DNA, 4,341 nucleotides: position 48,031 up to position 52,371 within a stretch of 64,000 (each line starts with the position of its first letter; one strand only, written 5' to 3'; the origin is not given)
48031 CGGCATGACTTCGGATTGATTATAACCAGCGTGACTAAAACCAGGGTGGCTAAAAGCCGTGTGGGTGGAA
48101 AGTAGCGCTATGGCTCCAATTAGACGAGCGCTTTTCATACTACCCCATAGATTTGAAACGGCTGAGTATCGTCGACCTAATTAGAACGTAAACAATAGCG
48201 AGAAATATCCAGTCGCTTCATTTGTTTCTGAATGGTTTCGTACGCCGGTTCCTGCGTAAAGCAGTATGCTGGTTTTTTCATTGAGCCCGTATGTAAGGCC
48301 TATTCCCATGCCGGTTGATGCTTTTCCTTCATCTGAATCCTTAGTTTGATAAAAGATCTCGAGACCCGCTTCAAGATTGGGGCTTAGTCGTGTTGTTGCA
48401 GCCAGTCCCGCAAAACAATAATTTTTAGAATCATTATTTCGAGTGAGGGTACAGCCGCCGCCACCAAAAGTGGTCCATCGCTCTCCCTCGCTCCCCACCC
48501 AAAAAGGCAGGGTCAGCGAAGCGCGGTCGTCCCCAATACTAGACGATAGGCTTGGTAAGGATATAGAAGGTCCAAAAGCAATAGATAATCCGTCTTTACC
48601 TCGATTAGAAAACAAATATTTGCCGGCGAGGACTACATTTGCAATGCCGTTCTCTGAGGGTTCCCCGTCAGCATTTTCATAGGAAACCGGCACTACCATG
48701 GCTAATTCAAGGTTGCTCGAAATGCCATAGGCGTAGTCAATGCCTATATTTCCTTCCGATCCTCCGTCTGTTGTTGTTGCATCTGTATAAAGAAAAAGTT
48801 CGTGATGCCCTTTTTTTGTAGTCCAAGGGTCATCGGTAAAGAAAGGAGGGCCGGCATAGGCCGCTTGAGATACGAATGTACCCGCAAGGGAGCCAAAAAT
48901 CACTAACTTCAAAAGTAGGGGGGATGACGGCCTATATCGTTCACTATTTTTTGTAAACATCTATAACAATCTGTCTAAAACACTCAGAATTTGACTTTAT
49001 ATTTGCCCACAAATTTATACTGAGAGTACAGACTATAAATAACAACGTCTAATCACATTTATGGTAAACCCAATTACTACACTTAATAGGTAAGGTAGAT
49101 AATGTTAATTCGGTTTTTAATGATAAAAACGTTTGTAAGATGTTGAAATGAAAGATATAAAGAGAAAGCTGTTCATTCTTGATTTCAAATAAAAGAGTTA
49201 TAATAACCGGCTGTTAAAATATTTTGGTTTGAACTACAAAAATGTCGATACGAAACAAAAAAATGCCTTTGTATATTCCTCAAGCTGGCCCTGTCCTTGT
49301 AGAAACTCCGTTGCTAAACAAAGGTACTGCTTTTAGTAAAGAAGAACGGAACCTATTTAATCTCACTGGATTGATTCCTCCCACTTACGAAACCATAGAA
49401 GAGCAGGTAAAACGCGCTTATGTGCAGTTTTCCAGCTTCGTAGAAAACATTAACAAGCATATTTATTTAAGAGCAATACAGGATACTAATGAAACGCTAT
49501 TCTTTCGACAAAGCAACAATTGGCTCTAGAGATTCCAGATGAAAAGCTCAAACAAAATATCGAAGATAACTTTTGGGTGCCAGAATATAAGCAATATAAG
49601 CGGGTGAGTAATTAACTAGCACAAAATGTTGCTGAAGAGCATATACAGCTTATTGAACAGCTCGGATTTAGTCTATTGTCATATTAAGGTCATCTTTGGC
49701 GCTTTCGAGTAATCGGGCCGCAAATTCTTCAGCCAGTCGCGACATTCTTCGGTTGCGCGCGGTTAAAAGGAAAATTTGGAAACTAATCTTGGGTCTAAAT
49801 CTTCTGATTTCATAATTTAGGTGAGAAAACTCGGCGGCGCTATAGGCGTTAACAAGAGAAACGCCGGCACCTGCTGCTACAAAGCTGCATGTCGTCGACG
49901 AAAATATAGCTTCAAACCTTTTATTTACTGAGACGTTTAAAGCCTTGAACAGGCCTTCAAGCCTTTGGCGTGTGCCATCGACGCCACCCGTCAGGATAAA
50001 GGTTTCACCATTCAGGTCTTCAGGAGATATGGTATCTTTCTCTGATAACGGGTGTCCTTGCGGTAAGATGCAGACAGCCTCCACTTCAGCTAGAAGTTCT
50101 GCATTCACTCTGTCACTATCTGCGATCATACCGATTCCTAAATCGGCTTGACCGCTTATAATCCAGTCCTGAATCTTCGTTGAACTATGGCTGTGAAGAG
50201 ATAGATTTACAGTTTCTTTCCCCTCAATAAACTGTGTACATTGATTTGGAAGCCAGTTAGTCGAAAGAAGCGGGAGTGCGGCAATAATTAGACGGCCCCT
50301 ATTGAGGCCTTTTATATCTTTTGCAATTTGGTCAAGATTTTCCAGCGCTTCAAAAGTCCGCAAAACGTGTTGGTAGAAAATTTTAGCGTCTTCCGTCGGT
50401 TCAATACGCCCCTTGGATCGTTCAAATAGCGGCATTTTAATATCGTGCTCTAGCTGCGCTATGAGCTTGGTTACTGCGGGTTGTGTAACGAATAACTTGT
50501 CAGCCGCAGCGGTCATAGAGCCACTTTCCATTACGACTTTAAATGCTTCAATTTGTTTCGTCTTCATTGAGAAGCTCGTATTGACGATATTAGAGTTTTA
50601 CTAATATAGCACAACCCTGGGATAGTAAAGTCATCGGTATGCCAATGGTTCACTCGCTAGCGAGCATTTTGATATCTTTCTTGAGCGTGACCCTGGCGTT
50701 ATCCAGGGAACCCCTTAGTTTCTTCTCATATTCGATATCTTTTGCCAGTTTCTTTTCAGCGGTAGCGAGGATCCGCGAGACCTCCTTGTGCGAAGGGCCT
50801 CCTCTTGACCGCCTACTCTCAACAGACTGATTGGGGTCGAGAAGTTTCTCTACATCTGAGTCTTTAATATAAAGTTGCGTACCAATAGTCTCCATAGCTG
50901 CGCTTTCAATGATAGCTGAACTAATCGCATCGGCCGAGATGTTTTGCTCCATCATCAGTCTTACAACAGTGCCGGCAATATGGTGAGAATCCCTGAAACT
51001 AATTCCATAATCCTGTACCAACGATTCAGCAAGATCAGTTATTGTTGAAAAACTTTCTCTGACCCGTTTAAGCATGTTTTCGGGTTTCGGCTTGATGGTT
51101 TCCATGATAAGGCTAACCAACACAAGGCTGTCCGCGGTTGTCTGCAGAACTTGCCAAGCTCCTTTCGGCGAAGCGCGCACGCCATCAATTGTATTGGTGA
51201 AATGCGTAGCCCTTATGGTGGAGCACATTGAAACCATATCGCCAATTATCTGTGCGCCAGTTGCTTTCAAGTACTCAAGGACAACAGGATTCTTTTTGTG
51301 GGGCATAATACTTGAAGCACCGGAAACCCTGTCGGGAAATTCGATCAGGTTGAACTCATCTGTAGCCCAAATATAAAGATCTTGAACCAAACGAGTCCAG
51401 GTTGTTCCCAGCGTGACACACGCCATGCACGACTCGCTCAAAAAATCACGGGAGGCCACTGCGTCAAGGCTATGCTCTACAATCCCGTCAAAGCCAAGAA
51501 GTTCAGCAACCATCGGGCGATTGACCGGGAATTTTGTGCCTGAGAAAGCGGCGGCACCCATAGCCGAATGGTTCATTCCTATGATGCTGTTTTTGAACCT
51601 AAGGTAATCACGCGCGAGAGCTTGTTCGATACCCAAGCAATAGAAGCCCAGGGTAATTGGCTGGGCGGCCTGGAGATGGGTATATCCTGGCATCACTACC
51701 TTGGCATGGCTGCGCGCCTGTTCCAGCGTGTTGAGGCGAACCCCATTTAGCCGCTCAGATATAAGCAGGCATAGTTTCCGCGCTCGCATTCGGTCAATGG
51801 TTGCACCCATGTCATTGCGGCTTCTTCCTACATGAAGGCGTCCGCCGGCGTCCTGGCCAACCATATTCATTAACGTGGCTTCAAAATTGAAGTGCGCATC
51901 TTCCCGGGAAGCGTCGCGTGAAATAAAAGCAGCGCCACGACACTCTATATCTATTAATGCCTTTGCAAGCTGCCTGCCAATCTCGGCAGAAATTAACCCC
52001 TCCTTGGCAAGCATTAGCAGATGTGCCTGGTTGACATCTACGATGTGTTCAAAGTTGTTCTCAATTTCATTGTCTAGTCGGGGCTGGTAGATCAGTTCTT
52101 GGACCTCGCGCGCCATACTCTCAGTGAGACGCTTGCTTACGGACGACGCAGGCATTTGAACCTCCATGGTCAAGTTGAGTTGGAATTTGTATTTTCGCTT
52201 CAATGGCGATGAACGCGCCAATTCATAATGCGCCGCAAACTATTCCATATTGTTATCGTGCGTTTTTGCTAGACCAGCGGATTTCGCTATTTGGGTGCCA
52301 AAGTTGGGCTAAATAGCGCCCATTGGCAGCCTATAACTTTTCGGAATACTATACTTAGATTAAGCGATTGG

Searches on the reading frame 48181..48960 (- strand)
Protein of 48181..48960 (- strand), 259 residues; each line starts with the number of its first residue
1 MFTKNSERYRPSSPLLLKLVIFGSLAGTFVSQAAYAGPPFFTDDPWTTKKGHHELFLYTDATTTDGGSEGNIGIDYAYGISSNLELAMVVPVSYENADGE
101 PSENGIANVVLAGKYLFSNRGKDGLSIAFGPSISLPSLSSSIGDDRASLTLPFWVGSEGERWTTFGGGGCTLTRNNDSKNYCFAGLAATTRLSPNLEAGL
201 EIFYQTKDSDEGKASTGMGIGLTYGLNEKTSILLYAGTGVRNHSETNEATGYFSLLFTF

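Call 12: search_protein_families(library=pfam, proteins=[window:48181-48960:-])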
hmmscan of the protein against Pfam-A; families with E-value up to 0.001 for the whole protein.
window:48181-48960:- (259 aa): 1 family
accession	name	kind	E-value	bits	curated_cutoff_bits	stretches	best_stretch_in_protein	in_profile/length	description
PF13557.12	Phenol_MetA_deg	-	1.3e-08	35.6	22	1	88-246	53-230/242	Putative MetA-pathway of phenol degradation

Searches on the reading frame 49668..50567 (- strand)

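Call 14: search_protein_families(library=pfam, proteins=[window:49668-50567:-])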
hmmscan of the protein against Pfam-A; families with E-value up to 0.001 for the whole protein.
window:49668-50567:- (299 aa): 2 families
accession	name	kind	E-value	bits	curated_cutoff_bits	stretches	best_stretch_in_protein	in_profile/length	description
PF03466.25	LysR_substrate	-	4e-36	124.8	28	1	87-289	2-207/209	LysR substrate binding domain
PF00126.33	HTH_1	-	2.3e-21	75.9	26.6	1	4-61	2-59/60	Bacterial regulatory helix-turn-helix protein, lysR family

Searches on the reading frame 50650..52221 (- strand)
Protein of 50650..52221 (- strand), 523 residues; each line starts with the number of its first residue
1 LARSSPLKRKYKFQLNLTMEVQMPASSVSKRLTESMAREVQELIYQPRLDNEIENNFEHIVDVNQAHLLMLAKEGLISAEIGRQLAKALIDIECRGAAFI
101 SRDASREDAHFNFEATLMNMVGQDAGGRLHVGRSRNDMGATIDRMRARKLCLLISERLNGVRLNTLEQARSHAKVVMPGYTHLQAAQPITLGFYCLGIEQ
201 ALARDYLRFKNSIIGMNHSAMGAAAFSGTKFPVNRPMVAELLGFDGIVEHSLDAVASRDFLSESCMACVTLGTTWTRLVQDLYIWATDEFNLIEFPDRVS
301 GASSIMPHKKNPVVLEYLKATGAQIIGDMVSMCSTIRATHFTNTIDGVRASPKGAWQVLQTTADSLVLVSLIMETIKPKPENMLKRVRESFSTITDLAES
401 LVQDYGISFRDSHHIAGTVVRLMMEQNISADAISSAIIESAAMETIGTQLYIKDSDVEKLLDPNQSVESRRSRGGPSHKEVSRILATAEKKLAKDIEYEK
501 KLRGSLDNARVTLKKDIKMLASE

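Call 14: search_protein_families(library=pfam, proteins=[window:50650-52221:-])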
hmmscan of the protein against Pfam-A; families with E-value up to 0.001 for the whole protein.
window:50650-52221:- (523 aa): 2 families
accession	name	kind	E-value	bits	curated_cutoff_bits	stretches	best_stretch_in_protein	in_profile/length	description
PF00206.25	Lyase_1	-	4.1e-44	151.7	27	1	59-327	30-312/312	Lyase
PF14698.11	ASL_C2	-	7e-15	55.7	27.3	1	391-468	1-69/69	Argininosuccinate lyase C-terminal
